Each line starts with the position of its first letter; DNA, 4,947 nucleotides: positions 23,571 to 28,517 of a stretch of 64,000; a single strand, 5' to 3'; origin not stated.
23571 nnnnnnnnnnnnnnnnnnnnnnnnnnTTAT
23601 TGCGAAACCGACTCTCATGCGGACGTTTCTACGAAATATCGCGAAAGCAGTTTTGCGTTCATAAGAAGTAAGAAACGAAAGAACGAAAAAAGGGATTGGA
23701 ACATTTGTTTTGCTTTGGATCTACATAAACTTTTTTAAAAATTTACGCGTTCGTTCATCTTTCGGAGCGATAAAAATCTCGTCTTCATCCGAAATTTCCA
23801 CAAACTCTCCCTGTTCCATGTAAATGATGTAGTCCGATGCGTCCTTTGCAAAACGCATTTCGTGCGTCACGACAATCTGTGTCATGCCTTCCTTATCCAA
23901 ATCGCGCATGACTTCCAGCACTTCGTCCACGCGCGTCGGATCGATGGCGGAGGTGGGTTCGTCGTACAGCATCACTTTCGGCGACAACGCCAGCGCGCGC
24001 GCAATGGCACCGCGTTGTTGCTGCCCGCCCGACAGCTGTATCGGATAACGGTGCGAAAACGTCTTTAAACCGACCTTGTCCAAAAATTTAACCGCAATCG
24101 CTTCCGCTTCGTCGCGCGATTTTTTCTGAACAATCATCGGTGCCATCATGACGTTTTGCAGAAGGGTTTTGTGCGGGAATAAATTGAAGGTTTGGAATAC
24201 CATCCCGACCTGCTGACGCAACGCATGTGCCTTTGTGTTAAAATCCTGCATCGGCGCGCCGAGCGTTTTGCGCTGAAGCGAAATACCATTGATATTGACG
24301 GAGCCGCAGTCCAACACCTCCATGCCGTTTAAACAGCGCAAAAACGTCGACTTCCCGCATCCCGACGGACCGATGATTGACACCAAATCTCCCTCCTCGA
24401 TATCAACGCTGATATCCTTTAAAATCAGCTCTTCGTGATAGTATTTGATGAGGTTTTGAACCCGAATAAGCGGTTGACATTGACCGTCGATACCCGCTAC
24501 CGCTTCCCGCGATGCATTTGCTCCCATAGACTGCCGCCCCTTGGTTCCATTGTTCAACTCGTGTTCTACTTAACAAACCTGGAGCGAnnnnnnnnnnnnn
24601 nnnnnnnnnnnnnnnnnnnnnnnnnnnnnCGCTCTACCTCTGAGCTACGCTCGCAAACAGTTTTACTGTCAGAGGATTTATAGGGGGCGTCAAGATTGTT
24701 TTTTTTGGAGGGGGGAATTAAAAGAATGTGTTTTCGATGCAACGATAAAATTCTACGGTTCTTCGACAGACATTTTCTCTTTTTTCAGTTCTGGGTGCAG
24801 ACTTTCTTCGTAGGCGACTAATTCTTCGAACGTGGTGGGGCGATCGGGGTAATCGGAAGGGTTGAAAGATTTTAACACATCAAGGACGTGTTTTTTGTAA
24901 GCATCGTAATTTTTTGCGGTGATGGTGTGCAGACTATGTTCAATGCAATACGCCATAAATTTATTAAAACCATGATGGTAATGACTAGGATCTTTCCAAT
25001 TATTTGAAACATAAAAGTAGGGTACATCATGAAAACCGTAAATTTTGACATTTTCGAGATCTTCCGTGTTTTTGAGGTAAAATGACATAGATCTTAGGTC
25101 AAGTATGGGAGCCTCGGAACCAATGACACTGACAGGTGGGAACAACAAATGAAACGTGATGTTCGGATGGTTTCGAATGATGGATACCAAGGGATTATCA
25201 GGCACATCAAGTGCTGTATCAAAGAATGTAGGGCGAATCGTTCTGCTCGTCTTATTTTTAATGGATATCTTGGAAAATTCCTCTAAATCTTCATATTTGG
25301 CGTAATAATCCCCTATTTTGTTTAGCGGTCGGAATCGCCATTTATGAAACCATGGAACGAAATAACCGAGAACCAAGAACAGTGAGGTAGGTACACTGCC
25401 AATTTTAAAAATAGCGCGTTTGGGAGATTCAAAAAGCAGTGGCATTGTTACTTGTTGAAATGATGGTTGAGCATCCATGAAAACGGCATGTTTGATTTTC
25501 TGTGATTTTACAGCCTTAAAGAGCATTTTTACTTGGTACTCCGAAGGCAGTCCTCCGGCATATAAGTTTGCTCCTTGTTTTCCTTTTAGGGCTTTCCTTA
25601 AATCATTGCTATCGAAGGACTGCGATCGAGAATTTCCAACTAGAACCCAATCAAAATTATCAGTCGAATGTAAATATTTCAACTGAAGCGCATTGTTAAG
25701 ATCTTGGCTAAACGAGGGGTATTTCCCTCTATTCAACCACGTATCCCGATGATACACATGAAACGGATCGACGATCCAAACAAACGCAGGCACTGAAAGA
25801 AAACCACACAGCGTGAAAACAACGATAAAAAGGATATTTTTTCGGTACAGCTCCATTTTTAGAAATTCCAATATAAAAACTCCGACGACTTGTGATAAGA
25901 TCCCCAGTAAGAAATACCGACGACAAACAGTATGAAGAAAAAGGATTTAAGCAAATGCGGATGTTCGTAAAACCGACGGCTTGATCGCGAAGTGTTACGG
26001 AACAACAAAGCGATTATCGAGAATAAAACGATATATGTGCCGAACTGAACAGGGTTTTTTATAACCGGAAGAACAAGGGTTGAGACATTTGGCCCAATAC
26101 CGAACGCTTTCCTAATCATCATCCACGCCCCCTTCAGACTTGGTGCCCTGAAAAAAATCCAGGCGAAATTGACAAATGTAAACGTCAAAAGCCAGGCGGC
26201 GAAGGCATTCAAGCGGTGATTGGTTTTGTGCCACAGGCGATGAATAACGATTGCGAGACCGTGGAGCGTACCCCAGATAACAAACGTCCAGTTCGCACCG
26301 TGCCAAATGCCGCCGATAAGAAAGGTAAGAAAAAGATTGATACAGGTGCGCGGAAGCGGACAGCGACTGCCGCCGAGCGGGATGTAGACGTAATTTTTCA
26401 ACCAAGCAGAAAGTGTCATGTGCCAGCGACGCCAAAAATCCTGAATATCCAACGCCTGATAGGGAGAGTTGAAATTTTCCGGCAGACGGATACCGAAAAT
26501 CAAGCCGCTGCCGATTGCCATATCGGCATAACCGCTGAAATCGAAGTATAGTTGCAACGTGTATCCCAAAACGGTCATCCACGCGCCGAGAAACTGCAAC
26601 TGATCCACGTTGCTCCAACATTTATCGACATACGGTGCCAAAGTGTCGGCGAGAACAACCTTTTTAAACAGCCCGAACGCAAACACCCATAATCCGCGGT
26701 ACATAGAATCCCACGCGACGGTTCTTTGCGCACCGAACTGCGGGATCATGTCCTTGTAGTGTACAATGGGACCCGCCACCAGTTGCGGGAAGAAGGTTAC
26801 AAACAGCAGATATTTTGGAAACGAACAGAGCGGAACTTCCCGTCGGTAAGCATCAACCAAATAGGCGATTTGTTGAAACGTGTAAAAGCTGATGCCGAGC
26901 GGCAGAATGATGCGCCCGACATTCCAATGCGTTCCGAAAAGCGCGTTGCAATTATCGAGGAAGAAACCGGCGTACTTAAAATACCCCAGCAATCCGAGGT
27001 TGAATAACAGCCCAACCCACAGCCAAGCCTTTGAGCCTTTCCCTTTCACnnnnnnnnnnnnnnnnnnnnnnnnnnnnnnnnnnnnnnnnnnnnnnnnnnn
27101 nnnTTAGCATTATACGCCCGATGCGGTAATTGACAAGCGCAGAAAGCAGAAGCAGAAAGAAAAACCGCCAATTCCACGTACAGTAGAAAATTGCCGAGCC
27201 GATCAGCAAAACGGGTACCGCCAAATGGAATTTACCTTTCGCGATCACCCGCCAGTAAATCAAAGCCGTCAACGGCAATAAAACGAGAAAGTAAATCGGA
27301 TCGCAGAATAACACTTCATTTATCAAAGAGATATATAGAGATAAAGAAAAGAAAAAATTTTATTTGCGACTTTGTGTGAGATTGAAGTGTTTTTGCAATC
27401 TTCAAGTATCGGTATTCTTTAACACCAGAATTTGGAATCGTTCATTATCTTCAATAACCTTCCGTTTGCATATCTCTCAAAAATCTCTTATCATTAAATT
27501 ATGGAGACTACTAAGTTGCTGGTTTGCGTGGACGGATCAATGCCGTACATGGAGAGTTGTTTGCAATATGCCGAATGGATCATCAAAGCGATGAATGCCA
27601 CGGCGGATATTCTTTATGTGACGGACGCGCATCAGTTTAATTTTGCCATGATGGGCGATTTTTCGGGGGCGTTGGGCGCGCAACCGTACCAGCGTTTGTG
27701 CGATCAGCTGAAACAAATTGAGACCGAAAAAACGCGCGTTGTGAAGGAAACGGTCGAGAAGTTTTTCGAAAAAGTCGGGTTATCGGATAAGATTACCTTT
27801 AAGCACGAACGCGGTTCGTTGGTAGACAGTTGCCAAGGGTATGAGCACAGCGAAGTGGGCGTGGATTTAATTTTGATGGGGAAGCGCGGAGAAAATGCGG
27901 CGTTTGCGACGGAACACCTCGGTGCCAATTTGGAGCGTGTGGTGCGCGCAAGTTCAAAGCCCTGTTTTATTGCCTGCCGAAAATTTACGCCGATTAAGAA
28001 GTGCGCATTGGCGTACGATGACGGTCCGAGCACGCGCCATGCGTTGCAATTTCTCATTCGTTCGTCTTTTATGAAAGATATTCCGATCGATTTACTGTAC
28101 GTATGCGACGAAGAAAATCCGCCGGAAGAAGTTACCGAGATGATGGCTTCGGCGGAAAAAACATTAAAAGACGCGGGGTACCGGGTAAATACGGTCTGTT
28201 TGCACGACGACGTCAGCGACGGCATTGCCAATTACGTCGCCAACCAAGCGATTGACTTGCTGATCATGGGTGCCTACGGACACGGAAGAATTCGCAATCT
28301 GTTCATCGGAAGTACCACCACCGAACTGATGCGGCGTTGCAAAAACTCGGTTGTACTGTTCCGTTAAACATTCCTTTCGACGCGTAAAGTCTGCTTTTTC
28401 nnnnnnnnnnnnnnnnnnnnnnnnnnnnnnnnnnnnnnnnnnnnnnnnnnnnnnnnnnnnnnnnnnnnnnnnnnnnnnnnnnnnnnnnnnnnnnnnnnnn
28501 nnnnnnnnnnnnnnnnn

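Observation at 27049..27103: Heptamer VNTR acting as a candidate ON/OFF switch for surface acylation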

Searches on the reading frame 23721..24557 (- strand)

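Call 7: search_protein_families(library=pfam, proteins=[window:23721-24557:-], max_evalue=0.01)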
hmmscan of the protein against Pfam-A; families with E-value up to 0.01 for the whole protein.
window:23721-24557:- (278 aa): 8 families
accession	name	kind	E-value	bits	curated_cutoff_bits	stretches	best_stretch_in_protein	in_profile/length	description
PF00005.33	ABC_tran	-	3.4e-35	122.1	25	1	46-203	1-137/137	ABC transporter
PF13304.12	AAA_21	-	1.1e-08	36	27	2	175-231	238-297/304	AAA domain, putative AbiEii toxin, Type IV TA system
PF02463.25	SMC_N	-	2e-06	27.8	40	1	111-244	135-209/220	RecF/RecN/SMC N terminal domain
PF03215.21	Rad17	-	0.00029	21.3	23.8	1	56-111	45-97/186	Rad17 P-loop domain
PF13476.12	AAA_23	-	0.00097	20.3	27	1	32-77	3-40/201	AAA domain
PF09818.15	ABC_ATPase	-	0.0028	17.2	23.2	0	175-257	158-241/283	P-loop domain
PF13555.12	AAA_29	-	0.0037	17.4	27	1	50-73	16-39/61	P-loop containing region of AAA domain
PF03193.22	RsgA_GTPase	-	0.0038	17.5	30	1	47-87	98-137/174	RsgA GTPase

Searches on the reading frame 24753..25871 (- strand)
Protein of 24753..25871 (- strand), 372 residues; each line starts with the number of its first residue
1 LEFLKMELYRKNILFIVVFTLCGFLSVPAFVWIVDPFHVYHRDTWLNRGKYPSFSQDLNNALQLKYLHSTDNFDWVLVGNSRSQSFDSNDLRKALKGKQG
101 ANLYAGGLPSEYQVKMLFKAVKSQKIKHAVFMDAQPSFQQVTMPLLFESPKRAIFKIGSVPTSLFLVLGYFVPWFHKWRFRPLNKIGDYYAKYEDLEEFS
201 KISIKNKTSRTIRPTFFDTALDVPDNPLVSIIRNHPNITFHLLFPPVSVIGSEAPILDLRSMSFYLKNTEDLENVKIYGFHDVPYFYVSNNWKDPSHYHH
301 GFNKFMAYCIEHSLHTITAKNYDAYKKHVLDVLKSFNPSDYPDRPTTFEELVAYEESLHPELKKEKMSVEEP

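Call 7: search_protein_families(library=pfam, proteins=[window:24753-25871:-], max_evalue=0.01)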
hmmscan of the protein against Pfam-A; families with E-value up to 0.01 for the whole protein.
window:24753-25871:- (372 aa): 0 families

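Call 8: search_protein_families(library=ncbifam, proteins=[window:24753-25871:-], max_evalue=0.01)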
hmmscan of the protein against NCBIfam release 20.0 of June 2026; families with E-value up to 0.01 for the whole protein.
window:24753-25871:- (372 aa): 0 families

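Call 32: find_homologous_proteins(query=window:24753-25856:-, max_evalue=0.00001)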
Query window:24753-25856:- (367 aa): 11 proteins with E <= 0.00001 among 1104 candidates.
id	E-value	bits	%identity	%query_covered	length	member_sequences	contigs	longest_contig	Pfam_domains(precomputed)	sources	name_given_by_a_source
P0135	4.8e-213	725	83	99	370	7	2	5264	-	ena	-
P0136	7.0e-202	688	82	98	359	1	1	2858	-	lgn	-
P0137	5.8e-198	675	78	100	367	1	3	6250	-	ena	-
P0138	6.1e-132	458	59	100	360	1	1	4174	-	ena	-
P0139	4.0e-126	439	57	100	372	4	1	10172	-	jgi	-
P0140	5.0e-107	376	49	99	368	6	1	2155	-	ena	-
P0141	9.4e-94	332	46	100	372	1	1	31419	-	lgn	-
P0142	2.6e-88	315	45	98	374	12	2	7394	-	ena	-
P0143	8.4e-84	300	42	100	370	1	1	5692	-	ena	-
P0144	3.3e-60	222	52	62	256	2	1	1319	-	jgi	jgi:hypothetical protein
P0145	8.5e-25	106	26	98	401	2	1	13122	-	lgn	-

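Call 43: predict_structure(alignment_id=A2)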
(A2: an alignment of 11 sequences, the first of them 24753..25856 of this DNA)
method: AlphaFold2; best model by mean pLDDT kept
length: 367 residues; sequences in the alignment: 11
mean_pLDDT: 68.0   pTM: 0.71
mean pLDDT of the five models: 68.0, 64.9, 63.1, 61.1, 59.5
residues with pLDDT >= 90: 69; 70-90: 112; 50-70: 98; < 50: 88
segments of 3 or more residues with pLDDT < 50: 17-43, 137-147, 149-151, 186-190, 192-208, 244-249, 283-292
pLDDT, mean of each block of 10 residues (from residue 1): 54 50 36 38 52 74 81 82 88 83 76 83 91 61 47 51 55 55 49 45 46 63 91 93 51 82 93 82 46 70 92 92 81 61 80 80 59
secondary structure, 60 per line:
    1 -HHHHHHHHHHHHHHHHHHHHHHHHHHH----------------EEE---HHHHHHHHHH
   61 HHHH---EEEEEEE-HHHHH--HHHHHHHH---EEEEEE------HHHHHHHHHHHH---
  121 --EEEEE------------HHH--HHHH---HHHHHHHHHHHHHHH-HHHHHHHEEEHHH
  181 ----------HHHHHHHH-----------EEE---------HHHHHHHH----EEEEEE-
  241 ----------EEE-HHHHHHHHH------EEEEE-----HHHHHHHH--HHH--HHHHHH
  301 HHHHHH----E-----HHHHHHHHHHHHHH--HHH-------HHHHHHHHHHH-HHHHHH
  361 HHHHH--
elements in order: H2-28 E45-47 H51-64 E68-74 H76-80 H83-90 E94-99 H106-117 E123-127 H145-148 H152-166 H168-174 E175-177 H191-198 E210-212 H222-229 E234-239 E251-253 H255-263 E270-274 H280-287 H295-306 H317-330 H343-353 H355-365

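Call 45: fold_search(model_id=the predicted structure, library=pdb)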
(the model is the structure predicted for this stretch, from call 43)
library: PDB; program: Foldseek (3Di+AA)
matches with E <= 10: 996; with E <= 0.001: 0
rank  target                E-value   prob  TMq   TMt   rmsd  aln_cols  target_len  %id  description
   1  5kin_B                1.9e-02  0.15  0.13  0.13  19.6       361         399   10  Crystal structure of tryptophan synthase alpha beta complex from Streptococcus pneumoniae (released 2016-07-06)
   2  3c3j_E                3.0e-02  0.14  0.14  0.14  20.7       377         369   12  Crystal structure of tagatose-6-phosphate ketose/aldose isomerase from Escherichia coli (released 2008-02-19)
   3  3c3j_C                3.2e-02  0.16  0.13  0.13  20.1       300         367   12  Crystal structure of tagatose-6-phosphate ketose/aldose isomerase from Escherichia coli (released 2008-02-19)
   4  3c3j_A                3.3e-02  0.16  0.13  0.13  20.1       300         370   11  Crystal structure of tagatose-6-phosphate ketose/aldose isomerase from Escherichia coli (released 2008-02-19)
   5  2h3h_B                5.4e-02  0.16  0.18  0.21  24.2       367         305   10  Crystal structure of the liganded form of Thermotoga maritima glucose binding protein (released 2007-05-22)
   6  1wdw_B                6.7e-02  0.08  0.13  0.12  19.6       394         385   11  Structural basis of mutual activation of the tryptophan synthase a2b2 complex from a hyperthermophile, Pyrococcus furi (released 2005-07-12)
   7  2qvc_A                7.1e-02  0.15  0.17  0.20  23.8       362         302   10  Crystal structure of a periplasmic sugar ABC transporter from Thermotoga maritima (released 2007-08-28)
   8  6ami_C                7.1e-02  0.09  0.14  0.13  20.5       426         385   11  Engineered tryptophan synthase b-subunit from Pyrococcus furiosus, PfTrpB4D11 with Trp non-covalently bound (released 2018-05-16)
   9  5d6t                  7.5e-02  0.44  0.14  0.19  15.3       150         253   20  Crystal Structure of Aspergillus clavatus Sph3 in complex with GalNAc (released 2015-09-16)
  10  1v8z_B                7.5e-02  0.09  0.14  0.13  20.1       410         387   10  X-ray crystal structure of the Tryptophan Synthase b2 Subunit from Hyperthermophile, Pyrococcus furiosus (released 2005-02-22)
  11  2dh5                  7.9e-02  0.09  0.13  0.13  19.2       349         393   10  Crystal structure of E. coli Holo-TrpB (released 2007-04-24)
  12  5ixj_B                9.2e-02  0.09  0.15  0.14  20.1       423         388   10  Tryptophan Synthase beta-subunit from Pyrococcus furiosus with L-threonine non-covalently bound in the active site (released 2016-08-17)
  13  6am8_D                9.8e-02  0.08  0.13  0.13  20.7       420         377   11  Engineered tryptophan synthase b-subunit from Pyrococcus furiosus, PfTrpB2B9 with Trp bound as E(Aex2) (released 2018-05-16)
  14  6l0p_A                1.0e-01  0.10  0.14  0.13  19.2       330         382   11  Crystal Structure of the O-Phosphoserine Sulfhydrylase from Aeropyrum pernix Complexed with O-Phosphoserine (released 2020-09-23)
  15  6amh_B                1.1e-01  0.08  0.14  0.13  20.2       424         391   10  Engineered tryptophan synthase b-subunit from Pyrococcus furiosus, PfTrpB4D11 with Ser bound as E(Aex1) (released 2018-05-16)
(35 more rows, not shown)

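Call 81: search_solved_structures(query=A2, max_evalue=10)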
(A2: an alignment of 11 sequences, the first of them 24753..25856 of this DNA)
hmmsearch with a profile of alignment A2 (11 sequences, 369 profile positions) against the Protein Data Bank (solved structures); distinct sequences matched with E-value up to 10: 0.

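Call 82: search_protein_families(library=pfam, alignment_id=A2, max_evalue=10)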
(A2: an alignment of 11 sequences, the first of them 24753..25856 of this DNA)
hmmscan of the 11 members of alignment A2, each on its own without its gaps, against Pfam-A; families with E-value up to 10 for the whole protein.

A. member 1, window:24753-25856:- (367 aa): 0 families

B. families by the number of members that match (of 11 scanned): 7 families
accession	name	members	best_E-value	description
PF14004.11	DUF4227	7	0.0072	Protein of unknown function (DUF4227)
PF22035.1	Lpg0393_VPS9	1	0.049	Lpg0393 VPS9-like domain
PF13009.11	Integrase_2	1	0.054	Putative integrase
PF13460.12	NAD_binding_10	1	0.11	NAD(P)H-binding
PF14659.12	Phage_int_SAM_3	1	0.17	Phage integrase, N-terminal SAM-like domain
PF10114.15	PocR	1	0.19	Sensory domain found in PocR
PF09336.16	Vps4_C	1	0.19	Vps4 C terminal oligomerisation domain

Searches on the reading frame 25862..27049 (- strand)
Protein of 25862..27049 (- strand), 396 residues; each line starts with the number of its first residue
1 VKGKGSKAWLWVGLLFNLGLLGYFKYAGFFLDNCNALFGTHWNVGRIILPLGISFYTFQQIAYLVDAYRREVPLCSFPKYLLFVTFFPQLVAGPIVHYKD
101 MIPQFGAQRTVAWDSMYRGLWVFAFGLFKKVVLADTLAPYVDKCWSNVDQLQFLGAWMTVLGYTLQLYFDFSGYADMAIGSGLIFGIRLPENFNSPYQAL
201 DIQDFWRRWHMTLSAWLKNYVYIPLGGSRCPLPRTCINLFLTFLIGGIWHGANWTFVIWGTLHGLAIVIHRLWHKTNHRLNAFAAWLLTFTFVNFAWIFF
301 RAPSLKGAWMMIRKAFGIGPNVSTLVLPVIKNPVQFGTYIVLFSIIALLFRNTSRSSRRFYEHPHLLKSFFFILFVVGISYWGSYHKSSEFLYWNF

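Call 26: find_related_loci(query=window:25862-27049:-, collection=genome_contigs, flank=5000)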
Query window:25862-27049:- (396 aa) in genome_contigs; peptide patterns used: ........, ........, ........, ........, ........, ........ (x = any residue, [..] = any of these).
600 stretches matched a pattern (row limit reached: there are more); 596 encode a relative of the query (tblastn E <= 1e-3); the best 80 are kept; 80 distinct loci.
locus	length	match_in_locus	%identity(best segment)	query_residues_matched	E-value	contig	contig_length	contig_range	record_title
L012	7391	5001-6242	59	1-396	3e-157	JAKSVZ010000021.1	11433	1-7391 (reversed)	MAG: Opitutales bacterium isolate Horse_feces372 MAG372_21, whole genome shotgun sequence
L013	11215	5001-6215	59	7-396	5e-153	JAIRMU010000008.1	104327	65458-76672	MAG: Puniceicoccales bacterium isolate Cd354_bin116 k119_912527, whole genome shotgun sequence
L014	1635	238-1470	50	2-396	6e-133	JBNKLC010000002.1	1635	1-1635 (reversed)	MAG: Arcobacteraceae bacterium isolate H1H2.bin.25.orig k141_1272340, whole genome shotgun sequence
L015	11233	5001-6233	49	2-396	2e-121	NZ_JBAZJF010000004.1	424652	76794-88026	MAG: Sulfuricurvum sp. isolate SO_2017_LW4_112 scaffold_58_c1_LW137-91_2017, whole genome shotgun sequence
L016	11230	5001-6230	49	2-396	8e-117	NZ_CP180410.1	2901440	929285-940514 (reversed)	Sulfurovum sp. CS9 chromosome, complete genome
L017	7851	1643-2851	49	5-396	9e-118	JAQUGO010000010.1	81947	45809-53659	MAG: Sulfurospirillaceae bacterium isolate STCSWMC_226 NODE_454_length_81947_cov_187.425593_ST_CSWMC, whole genome shotg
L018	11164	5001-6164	48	2-396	3e-114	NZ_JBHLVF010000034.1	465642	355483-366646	Paenibacillus mendelii strain CCM 4839 platanus_K_default_40, whole genome shotgun sequence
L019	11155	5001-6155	49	4-396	3e-114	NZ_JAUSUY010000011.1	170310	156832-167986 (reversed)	Paenibacillus forsythiae strain T98 Ga0454115_11, whole genome shotgun sequence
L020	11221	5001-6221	48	7-396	3e-113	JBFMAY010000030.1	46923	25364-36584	MAG: Thermodesulfobacteriota bacterium isolate MAG150 MAG150_30, whole genome shotgun sequence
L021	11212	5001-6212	47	6-396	4e-113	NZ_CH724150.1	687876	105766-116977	Reinekea blandensis MED297 scf_1099646007056, whole genome shotgun sequence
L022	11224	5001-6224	47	4-396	2e-112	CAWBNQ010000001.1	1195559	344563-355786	MAG: Nitrospirota bacterium isolate MFD01299.bin.1.15 genome assembly, contig: contig_15494, whole genome shotgun sequen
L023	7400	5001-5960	54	2-319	4e-112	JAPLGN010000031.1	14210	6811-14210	MAG: Campylobacterales bacterium isolate LacPavin_0920_WC57_MAG_40_38 LacPavin_0920_WC57_scaffold_401655, whole genome s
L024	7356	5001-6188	46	12-396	6e-112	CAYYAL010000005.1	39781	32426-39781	MAG TPA_asm: uncultured Muribaculaceae bacterium isolate binchicken_co154_676 genome assembly, contig: NODE_1236_length_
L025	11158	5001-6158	49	3-396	4e-111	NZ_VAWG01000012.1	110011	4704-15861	Paenibacillus pinistramenti strain ASL46 12, whole genome shotgun sequence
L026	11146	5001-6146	48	7-396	5e-110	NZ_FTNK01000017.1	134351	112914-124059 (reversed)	Paenibacillus macquariensis strain ATCC 23464, whole genome shotgun sequence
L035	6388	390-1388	52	1-318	1e-103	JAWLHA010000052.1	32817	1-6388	MAG: Gammaproteobacteria bacterium isolate 30dZY2.bin.20 NODE_1759_length_32817_cov_10.019439, whole genome shotgun sequ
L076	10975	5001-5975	47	2-318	5e-93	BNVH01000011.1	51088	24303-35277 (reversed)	Synergistales bacterium MS502-76 DNA, sequence011, whole genome shotgun sequence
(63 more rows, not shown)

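Call 83: search_protein_families(library=pfam, proteins=[L035:1591-2988:+, L076:6261-7220:+], max_evalue=1)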
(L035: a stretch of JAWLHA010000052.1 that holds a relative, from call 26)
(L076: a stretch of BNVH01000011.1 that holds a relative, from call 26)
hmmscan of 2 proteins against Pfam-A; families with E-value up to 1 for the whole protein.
L035:1591-2988:+ (465 aa): 0 families

L076:6261-7220:+ (319 aa): 0 families

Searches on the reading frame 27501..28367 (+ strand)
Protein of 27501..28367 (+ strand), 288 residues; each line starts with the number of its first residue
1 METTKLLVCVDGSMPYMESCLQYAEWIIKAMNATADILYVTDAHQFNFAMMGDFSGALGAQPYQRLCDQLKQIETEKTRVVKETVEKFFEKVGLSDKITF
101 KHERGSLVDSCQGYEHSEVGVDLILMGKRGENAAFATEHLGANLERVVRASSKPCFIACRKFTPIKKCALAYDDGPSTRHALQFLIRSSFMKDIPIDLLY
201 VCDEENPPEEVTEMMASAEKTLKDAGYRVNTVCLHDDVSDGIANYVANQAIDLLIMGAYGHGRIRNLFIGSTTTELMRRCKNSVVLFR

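Call 7: search_protein_families(library=pfam, proteins=[window:27501-28367:+], max_evalue=0.01)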
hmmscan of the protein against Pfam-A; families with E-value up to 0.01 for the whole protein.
window:27501-28367:+ (288 aa): 1 family
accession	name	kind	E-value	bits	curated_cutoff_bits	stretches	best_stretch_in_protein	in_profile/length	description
PF00582.32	Usp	-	1.4e-27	97.4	24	2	165-288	2-141/141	Universal stress protein family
